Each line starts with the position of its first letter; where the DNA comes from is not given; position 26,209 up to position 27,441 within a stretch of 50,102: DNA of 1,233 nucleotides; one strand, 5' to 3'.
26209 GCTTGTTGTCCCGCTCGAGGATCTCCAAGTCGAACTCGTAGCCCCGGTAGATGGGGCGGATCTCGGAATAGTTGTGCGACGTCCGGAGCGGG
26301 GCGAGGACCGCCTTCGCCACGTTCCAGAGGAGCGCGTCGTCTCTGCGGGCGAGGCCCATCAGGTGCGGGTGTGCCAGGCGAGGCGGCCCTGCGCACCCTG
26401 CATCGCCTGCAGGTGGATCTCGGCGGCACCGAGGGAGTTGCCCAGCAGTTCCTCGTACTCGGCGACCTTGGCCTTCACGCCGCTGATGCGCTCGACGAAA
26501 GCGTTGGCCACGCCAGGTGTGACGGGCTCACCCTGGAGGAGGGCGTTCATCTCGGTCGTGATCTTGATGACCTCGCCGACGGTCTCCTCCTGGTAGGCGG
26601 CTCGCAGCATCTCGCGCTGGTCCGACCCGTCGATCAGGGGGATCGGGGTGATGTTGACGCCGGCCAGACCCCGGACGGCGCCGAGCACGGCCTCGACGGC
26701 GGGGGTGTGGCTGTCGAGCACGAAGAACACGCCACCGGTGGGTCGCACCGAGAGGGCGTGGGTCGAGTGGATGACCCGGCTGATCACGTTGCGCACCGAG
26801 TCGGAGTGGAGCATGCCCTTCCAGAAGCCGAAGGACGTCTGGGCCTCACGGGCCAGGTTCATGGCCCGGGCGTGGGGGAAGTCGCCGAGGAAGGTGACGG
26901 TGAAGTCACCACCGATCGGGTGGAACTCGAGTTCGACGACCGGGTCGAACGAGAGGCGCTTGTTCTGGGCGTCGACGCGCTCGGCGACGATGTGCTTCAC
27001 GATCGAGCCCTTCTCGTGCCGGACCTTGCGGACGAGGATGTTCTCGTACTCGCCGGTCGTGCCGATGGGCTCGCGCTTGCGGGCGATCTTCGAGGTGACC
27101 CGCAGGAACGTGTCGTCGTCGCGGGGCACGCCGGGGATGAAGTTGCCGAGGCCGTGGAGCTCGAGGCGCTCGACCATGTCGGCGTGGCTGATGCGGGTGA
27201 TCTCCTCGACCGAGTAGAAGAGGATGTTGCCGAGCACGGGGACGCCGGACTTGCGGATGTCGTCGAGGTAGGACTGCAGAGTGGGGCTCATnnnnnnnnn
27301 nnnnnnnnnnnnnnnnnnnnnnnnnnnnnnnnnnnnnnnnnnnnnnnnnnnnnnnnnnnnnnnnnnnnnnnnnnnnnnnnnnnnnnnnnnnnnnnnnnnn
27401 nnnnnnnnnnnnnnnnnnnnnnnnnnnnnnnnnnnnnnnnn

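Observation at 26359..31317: RavA-like MoxR ATPase and ViaA-like VWA protein heading a nine-gene coupled operon of unknowns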

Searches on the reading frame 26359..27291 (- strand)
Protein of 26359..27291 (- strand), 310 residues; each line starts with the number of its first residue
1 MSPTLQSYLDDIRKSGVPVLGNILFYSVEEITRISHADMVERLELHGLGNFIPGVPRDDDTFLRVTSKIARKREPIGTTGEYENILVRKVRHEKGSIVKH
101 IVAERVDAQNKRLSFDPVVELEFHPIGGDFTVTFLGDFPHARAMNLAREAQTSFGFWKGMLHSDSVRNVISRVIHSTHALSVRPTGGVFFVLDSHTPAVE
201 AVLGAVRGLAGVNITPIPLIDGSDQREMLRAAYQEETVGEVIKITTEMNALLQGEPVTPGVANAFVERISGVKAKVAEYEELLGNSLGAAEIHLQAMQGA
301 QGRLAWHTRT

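Call 3: search_protein_families(library=pfam, proteins=[window:26359-27291:-], max_evalue=0.01)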
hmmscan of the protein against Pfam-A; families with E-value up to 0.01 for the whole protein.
window:26359-27291:- (310 aa): 1 family
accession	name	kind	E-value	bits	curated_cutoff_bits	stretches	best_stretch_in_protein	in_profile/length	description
PF20529.3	DUF6744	-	7e-32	111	27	1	18-297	20-301/314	Family of unknown function (DUF6744)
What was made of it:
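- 26359..27291 (-): DUF6744 protein, 310 aa. This is the conserved third component. Pfam PF20529 at 7e-32, 111 bits against a cutoff of 27 (call 3).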

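Call 4: search_protein_families(library=phrogs, proteins=[window:26359-27291:-], max_evalue=0.01)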
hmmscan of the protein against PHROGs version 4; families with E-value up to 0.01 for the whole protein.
window:26359-27291:- (310 aa): 0 families

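Call 7: search_protein_families(library=padloc, proteins=[window:26359-27291:-], max_evalue=0.01)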
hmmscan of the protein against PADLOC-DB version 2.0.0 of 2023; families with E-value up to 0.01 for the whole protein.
window:26359-27291:- (310 aa): 0 families

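Call 8: search_protein_families(library=ncbifam, proteins=[window:26359-27291:-], max_evalue=0.01)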
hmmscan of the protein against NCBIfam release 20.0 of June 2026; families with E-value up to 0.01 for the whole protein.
window:26359-27291:- (310 aa): 0 families

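Call 10: search_dna_similar(query=window:26359-27291:-, collection=phages, mode=protein, max_rows=40)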
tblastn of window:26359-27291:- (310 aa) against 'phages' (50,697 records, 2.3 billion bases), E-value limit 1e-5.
Records with a match: 3; places in all: 3; records where one place covers at least 80% of the query: 3.
Best place of each record, by identity: <60% 3.
By first word of the organism name: Bacillus 2; Moorella 1.
By host as written in the record: Bacillus thuringiensis 2; Moorella thermoacetica DSM 103132 1.
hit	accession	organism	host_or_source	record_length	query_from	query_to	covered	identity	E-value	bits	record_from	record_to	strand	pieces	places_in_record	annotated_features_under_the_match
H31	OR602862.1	Moorella phage MTATph1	Moorella thermoacetica DSM 103132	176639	20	298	90%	25.9%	5e-17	87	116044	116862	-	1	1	hypothetical protein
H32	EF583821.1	Bacillus phage 0305phi8-36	Bacillus thuringiensis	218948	19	287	87%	22.0%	2e-16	86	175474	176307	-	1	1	ORF046: hypothetical protein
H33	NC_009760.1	Bacillus phage 0305phi8-36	Bacillus thuringiensis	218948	19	287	87%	22.0%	2e-16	86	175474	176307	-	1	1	ORF046: hypothetical protein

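Call 15: find_related_loci(query=window:26359-27291:-, collection=viral_contigs, flank=8000)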
Query window:26359-27291:- (310 aa) in viral_contigs; peptide patterns used: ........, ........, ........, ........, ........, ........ (x = any residue, [..] = any of these).
31 stretches matched a pattern, but none encodes a relative of the query by tblastn (E <= 1e-3).

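Call 17: find_homologous_proteins(query=window:26359-27291:-, max_evalue=0.001)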
Query window:26359-27291:- (310 aa): 14 proteins with E <= 0.001 among 4558 candidates.
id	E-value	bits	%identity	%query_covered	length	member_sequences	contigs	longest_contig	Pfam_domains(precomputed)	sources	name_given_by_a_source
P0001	2.2e-201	685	100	100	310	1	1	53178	PF20529.4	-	-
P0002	1.7e-155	535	77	100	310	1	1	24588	PF20529.4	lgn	-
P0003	1.9e-114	400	61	99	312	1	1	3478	PF20529.4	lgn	-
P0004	5.0e-89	317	49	99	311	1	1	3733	PF20529.4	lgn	-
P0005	1.6e-83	298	47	99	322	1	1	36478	PF20529.4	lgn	-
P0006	1.2e-79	286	45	99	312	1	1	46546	PF20529.4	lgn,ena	-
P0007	2.6e-73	265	44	98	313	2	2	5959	PF20529.4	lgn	-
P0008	2.8e-73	265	46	98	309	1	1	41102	PF20529.4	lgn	-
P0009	3.3e-73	265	46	97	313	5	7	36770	PF20529.4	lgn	-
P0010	6.9e-73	264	45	98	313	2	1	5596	PF20529.4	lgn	-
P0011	2.4e-72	262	43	98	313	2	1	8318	PF20529.4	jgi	jgi:hypothetical protein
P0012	4.1e-65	238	41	100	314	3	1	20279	PF20529.4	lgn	-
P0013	1.8e-64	236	41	100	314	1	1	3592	PF20529.4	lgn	-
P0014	1.2e-59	220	38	98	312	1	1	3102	PF20529.4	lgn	-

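Call 19: find_encoding_contigs(protein=P0006, flank=10000, max_places=2)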
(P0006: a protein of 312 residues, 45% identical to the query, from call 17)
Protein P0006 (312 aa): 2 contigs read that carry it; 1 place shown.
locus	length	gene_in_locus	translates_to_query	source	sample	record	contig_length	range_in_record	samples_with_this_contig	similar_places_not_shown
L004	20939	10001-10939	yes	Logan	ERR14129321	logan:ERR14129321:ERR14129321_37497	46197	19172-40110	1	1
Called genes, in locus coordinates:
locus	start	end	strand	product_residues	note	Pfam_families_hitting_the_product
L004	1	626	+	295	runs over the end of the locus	-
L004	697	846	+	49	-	-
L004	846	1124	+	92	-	-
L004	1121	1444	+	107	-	-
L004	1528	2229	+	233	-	-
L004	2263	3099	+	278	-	PF01068:DNA_ligase_A_M (weak), PF09414:RNA_ligase (weak), PF01068:DNA_ligase_A_M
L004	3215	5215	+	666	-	PF14890:Intein_splicing, PF20030:bpMoxR, PF07728:AAA_5, PF17868:AAA_lid_8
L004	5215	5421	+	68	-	-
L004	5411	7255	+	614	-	PF13519:VWA_2 (weak)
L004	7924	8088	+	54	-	-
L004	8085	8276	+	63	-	-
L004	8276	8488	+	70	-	-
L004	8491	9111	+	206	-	-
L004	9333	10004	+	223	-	-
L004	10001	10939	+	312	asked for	PF20529:DUF6744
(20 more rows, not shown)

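Call 20: find_encoding_contigs(protein=P0008, flank=10000, max_places=2)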
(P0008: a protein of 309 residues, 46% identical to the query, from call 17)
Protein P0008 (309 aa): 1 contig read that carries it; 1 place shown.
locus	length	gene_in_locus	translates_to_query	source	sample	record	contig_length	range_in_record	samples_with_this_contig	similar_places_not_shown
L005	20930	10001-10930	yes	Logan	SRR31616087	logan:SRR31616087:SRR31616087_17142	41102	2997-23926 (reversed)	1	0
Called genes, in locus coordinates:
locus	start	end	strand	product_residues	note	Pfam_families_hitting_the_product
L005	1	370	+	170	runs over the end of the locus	-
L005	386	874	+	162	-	-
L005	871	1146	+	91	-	-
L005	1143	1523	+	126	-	-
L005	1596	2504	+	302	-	-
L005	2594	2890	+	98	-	-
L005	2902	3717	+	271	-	PF01068:DNA_ligase_A_M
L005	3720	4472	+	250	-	PF08962:Rv2632c-like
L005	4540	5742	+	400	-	PF20030:bpMoxR, PF07728:AAA_5, PF17868:AAA_lid_8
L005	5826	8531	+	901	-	-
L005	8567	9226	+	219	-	-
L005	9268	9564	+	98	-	-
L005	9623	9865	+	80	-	-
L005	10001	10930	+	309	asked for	PF20529:DUF6744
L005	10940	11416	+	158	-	-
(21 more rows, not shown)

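Call 21: find_encoding_contigs(protein=P0012, flank=10000, max_places=2)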
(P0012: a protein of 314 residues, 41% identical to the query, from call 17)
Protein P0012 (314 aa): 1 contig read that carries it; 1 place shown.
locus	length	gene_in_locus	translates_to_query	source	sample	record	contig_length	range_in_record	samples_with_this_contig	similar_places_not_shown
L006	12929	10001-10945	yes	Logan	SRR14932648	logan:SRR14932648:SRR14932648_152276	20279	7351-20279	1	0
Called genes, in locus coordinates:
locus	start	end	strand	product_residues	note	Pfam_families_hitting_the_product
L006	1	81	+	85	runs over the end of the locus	-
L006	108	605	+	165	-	-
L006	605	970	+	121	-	-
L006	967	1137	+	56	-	-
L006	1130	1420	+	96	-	-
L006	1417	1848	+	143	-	-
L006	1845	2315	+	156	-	-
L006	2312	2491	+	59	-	-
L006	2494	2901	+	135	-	-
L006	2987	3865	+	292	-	PF02735:Ku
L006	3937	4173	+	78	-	-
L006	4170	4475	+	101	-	-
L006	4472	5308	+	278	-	PF01068:DNA_ligase_A_M (weak)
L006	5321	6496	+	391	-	PF20030:bpMoxR, PF07728:AAA_5, PF17868:AAA_lid_8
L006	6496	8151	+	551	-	PF13519:VWA_2 (weak)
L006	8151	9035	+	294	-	-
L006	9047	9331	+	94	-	-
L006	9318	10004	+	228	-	-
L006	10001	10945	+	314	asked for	PF20529:DUF6744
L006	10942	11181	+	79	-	-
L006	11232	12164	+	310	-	PF05496:RuvB_N, PF00004:AAA, PF07726:AAA_3 (faint), PF07728:AAA_5 (faint), PF17864:AAA_lid_4 (faint), PF05491:WHD_RuvB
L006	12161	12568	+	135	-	-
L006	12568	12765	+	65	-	-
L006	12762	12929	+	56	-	?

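Call 26: search_solved_structures(query=A1, max_evalue=10)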
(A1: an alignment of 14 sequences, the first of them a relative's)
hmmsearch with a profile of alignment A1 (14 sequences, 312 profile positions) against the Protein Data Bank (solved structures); distinct sequences matched with E-value up to 10: 25.
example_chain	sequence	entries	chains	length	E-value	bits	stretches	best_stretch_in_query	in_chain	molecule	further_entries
4b93_A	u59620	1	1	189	0.014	17.6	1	103-231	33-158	VESICLE-ASSOCIATED MEMBRANE PROTEIN 7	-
2p01_A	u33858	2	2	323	0.043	16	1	252-299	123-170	Alpha-2-macroglobulin receptor-associated protein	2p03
1wpa_A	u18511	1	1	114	0.05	15.8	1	217-306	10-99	Occludin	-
9qaw_L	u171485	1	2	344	0.052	15.7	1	252-299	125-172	Alpha-2-macroglobulin receptor-associated protein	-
3g7c_A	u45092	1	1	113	0.06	15.5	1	217-306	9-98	Occludin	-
9o8r_B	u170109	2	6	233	0.084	15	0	239-280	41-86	Hemagglutinin | Hemagglutinin HA2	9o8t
9n7s_b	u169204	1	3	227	0.095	14.9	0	239-280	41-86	H1 HA2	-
9dm0_B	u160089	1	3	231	0.1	14.8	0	239-280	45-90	Hemagglutinin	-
7tyz_B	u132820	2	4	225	0.13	14.4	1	42-65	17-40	DARPin FSR22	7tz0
9n7q_a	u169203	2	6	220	0.14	14.3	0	239-280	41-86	H1 HA2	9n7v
2nzc_A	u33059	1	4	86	0.15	14.2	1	189-221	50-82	Hypothetical protein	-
8ut4_B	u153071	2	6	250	0.25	13.5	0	239-280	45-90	Hemagglutinin HA2 chain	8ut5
6xgc_B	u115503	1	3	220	0.32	13.1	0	239-280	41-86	Hemagglutinin HA2 chain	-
9b7g_A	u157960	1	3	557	0.52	12.4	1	38-65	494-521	Hemagglutinin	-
9dn2_A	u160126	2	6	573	0.55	12.4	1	38-65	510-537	Hemagglutinin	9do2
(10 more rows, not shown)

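Call 36: search_protein_representatives(alignment_id=A1)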
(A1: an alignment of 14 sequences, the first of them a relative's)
Query: 14 sequences, 312 profile positions. Proteins with E-value up to 0.001 (for the whole library): 2807; up to 1e-10: 1141; up to 1e-30: 402. The best 150 are listed.
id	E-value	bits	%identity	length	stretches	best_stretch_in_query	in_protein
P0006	1.6e-139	480.6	-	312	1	4-311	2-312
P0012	8.1e-135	465.2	-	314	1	2-311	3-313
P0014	3.3e-132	456.6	-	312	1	1-311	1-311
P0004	1.9e-130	450.8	-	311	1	1-310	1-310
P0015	1.9e-106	372.0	-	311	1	2-300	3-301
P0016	4.4e-90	318.2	-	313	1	3-310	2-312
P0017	2.4e-89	315.8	-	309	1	4-309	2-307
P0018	3.7e-86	305.3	-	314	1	4-309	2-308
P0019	4.6e-83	295.2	-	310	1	1-311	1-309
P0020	4.6e-81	288.6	-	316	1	4-311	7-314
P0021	2.8e-80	286.0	-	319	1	1-310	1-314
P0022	6.9e-79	281.4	-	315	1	1-307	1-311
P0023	1.1e-78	280.8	-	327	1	4-309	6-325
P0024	6.4e-78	278.3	-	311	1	4-310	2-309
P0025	4.9e-75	268.8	-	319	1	4-306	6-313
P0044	6.3e-65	235.6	-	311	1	1-300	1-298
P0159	1.4e-47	178.6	-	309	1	19-304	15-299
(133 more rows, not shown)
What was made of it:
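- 26359..27291 (-): 2807 cluster representatives at E<=1e-3 (call 36).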

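Call 37: predict_structure(alignment_id=A1)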
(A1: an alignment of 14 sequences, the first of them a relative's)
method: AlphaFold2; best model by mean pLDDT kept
length: 310 residues; sequences in the alignment: 14
mean_pLDDT: 86.0   pTM: 0.76
mean pLDDT of the five models: 86.0, 79.6, 79.4, 78.9, 77.0
residues with pLDDT >= 90: 136; 70-90: 154; 50-70: 19; < 50: 1
segments of 3 or more residues with pLDDT < 50: none
pLDDT, mean of each block of 10 residues (from residue 1): 79 83 91 95 96 92 87 81 90 85 91 92 86 90 92 92 93 91 75 92 94 90 87 85 85 75 82 85 65 75 68
secondary structure, 60 per line:
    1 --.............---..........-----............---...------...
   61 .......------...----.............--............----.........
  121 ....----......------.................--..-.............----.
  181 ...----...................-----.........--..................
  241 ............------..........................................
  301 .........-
elements in order: H3-15 E19-28 H36-45 H58-67 E74-76 E81-93 E96-107 E112-124 E129-134 H141-157 H163-175 E180-183 E188-192 H193-206 E212-220 H223-252 H259-309
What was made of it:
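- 26359..27291 (-): AlphaFold2 model with pLDDT 86 and pTM 0.76 (call 37).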

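Call 41: find_related_loci(query=A1, collection=viral_contigs, flank=10000)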
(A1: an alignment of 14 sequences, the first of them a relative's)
Query A1 (310 aa) in viral_contigs; peptide patterns used: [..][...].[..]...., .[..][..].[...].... (x = any residue, [..] = any of these).
79 stretches matched a pattern, but none encodes a relative of the query by tblastn (E <= 1e-3).

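Call 42: fold_search(model_id=the predicted structure, library=pdb)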
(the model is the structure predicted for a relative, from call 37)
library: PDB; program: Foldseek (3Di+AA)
matches with E <= 10: 847; with E <= 0.001: 0
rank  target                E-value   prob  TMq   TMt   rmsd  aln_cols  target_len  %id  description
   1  9q9i_A                2.4e-02  0.18  0.14  0.10  22.4       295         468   11  Cryo-EM structure of human Mre11-Rad50-Nbs1 complex bound to DNA (released 2025-10-01)
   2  9q9i_B                2.5e-02  0.18  0.13  0.10  22.1       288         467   12  Cryo-EM structure of human Mre11-Rad50-Nbs1 complex bound to DNA (released 2025-10-01)
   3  4r5i_A                2.8e-02  0.13  0.11  0.14  23.9       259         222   10  Crystal structure of the DnaK C-terminus with the substrate peptide NRLLLTG (released 2014-09-10)
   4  6m1u                  4.5e-02  0.38  0.14  0.30  17.7       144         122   10  Crystal structure of the vertebrate conserved region (VCR) of human METTL16 (released 2020-04-01)
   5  9q9h_B                5.0e-02  0.14  0.14  0.10  24.3       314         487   10  Cryo-EM structure of human Mre11-Rad50 complex bound to DNA (released 2025-10-01)
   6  4r5l_A                5.3e-02  0.16  0.10  0.13  14.6       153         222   12  Crystal structure of the DnaK C-terminus (Dnak-SBD-C) (released 2014-09-10)
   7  7qcf_A                6.3e-02  0.20  0.19  0.21  23.1       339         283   10  X-ray crystallographic structure of E. coli K-12 glycyl-tRNA synthetase alpha subunit (glyQ) (released 2022-05-04)
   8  9q9m_B                8.9e-02  0.12  0.14  0.10  22.0       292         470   11  Cryo-EM structure of human Mre11-Rad50-Nbs1 (MRN) complex bound to DNA and telomeric factor TRF2 (released 2025-10-01)
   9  9q9j_B                1.1e-01  0.11  0.14  0.10  22.0       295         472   10  Cryo-EM structure of human Mre11-Rad50-Nbs1 (MRN) complex bound to DNA and telomeric factor TRF2 fragment (438-542) (released 2025-10-01)
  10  7yzp_C                1.2e-01  0.13  0.15  0.11  25.9       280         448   10  Hairpin-bound state of the E. coli Mre11-Rad50 (SbcCD) head complex bound to ADP and a DNA hairpin (released 2022-08-17)
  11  8s1u_H                1.2e-01  0.08  0.12  0.08  27.9       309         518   10  YlmH bound to stalled 50S subunits with RqcH and PtRNA (released 2024-06-12)
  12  9r62_I                1.2e-01  0.03  0.09  0.06  28.0       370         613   11  CPS co-polymerase Wzc_C1 (released 2026-03-04)
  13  9i4t_P                1.3e-01  0.16  0.13  0.21  16.8       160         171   11  Photosystem II from Arabidopsis thaliana (released 2026-03-25)
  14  2yh6_A                1.3e-01  0.18  0.12  0.27  18.9       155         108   10  Structure of the N-terminal domain of BamC from E. coli (released 2011-05-25)
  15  6zhi_C                1.3e-01  0.15  0.14  0.19  18.3       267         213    7  Structure of the Plasmodium falciparum Hsp70-x substrate binding domain in complex with hydrophobic peptide (released 2020-09-09)
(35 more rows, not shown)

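Call 44: find_related_loci(query=A1, collection=genome_contigs, flank=10000)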
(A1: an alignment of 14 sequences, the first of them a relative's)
Query A1 (310 aa) in genome_contigs; peptide patterns used: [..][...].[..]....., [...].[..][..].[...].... (x = any residue, [..] = any of these).
146 stretches matched a pattern, but none encodes a relative of the query by tblastn (E <= 1e-3).

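Call 45: find_encoding_contigs(protein=P0159, flank=10000, max_places=3)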
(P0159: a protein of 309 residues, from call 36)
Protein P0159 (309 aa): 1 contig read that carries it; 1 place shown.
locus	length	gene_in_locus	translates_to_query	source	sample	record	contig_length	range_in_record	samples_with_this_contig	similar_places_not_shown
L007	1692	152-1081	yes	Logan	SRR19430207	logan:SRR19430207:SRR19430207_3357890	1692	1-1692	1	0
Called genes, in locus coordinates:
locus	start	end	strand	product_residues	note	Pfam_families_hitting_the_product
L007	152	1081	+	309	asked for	PF20529:DUF6744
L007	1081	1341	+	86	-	-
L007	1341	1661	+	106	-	-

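Call 46: fold_search(model_id=the predicted structure, library=viral)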
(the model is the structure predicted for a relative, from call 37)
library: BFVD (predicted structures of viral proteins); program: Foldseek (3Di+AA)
matches with E <= 10: 1189; with E <= 0.001: 4
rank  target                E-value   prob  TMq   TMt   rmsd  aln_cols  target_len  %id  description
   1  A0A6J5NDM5            6.2e-16  1.00  0.71  0.72   5.2       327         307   16  Uncharacterized protein [uncultured Caudovirales phage]
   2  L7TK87                9.3e-16  1.00  0.62  0.52   7.0       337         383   12  Uncharacterized protein [Haloarcula vallismortis tailed virus 1]
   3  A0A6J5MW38            2.1e-15  1.00  0.71  0.51   4.7       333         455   14  Uncharacterized protein [uncultured Caudovirales phage]
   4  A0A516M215            3.1e-14  1.00  0.61  0.66   5.5       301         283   13  (no name in the UniProt tables at hand)
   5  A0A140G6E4            4.7e-03  0.15  0.12  0.11  24.2       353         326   10  Uncharacterized protein [Arthrobacter phage KellEzio]
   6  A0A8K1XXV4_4          4.9e-03  0.18  0.12  0.04  25.2       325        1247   11  (no name in the UniProt tables at hand)
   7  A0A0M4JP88            1.1e-02  0.21  0.15  0.14  26.4       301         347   14  (no name in the UniProt tables at hand)
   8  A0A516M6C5            1.2e-02  0.15  0.12  0.14  19.3       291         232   12  (no name in the UniProt tables at hand)
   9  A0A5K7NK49            1.3e-02  0.28  0.11  0.19  24.2       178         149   11  (no name in the UniProt tables at hand)
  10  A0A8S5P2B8            1.4e-02  0.89  0.16  0.17  16.2       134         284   11  Uncharacterized protein [Myoviridae sp. ctLnO19]
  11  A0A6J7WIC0            1.4e-02  0.21  0.13  0.17  21.7       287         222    8  Uncharacterized protein [uncultured Caudovirales phage]
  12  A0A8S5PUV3            1.8e-02  0.15  0.12  0.11  20.0       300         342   10  Uncharacterized protein [Siphoviridae sp. ct9GL2]
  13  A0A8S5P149            2.1e-02  0.85  0.15  0.29   9.9       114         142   10  Uncharacterized protein [Myoviridae sp. ctLnO19]
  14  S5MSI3                2.1e-02  0.84  0.18  0.14  11.8       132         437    8  PE-PGRS family protein [Bacillus phage JL]
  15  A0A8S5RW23            2.3e-02  0.41  0.14  0.15  16.8       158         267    8  Uncharacterized protein [Siphoviridae sp. ctHip2]
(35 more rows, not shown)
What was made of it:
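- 26359..27291 (-): BFVD matches at about 1e-15, including the HVTV-1 protein (call 46).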

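Call 52: find_homologous_proteins(query=A2, max_evalue=0.00001)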
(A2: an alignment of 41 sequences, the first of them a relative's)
Query A2 (41 sequences) (310 aa, profile of the alignment): 19 proteins with E <= 0.00001 among 8000 candidates.
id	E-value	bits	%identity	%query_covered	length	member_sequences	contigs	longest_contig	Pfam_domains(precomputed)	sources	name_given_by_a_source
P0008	5.0e-103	363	46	98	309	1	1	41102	PF20529.4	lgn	-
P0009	7.5e-102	359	46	97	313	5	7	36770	PF20529.4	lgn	-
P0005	8.5e-102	358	47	99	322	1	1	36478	PF20529.4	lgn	-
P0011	1.3e-100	355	43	98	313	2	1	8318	PF20529.4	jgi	jgi:hypothetical protein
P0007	3.3e-100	353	44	98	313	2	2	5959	PF20529.4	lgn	-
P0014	4.3e-100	353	38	98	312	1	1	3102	PF20529.4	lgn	-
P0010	2.2e-99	351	45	98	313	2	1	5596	PF20529.4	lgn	-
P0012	1.8e-98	348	41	100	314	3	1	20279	PF20529.4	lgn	-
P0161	5.6e-98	346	33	95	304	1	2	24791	PF20529.4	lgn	-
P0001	7.5e-98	346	100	100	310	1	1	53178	PF20529.4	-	-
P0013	5.5e-96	339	41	100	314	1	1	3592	PF20529.4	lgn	-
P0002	1.3e-95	338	77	100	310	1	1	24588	PF20529.4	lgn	-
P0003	6.8e-95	336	61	99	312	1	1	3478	PF20529.4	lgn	-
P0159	4.7e-94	333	26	91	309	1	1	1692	PF20529.4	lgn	-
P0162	3.7e-93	330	29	94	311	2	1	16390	PF20529.4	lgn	-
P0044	1.3e-91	325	31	96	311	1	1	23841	PF20529.4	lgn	-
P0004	5.4e-78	280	49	99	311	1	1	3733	PF20529.4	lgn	-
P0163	2.3e-32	130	21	85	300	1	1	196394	PF20529.4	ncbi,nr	ncbi:MAG: hypothetical protein N2043_01690 [Ignavibacterium sp.]|nr:hypothetical protein [Ignavibact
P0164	1.3e-6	46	24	44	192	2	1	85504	PF20529.4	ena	-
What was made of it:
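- Tried and rejected: The word-indexed homologue search with the DUF6744 profile added little (call 52).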
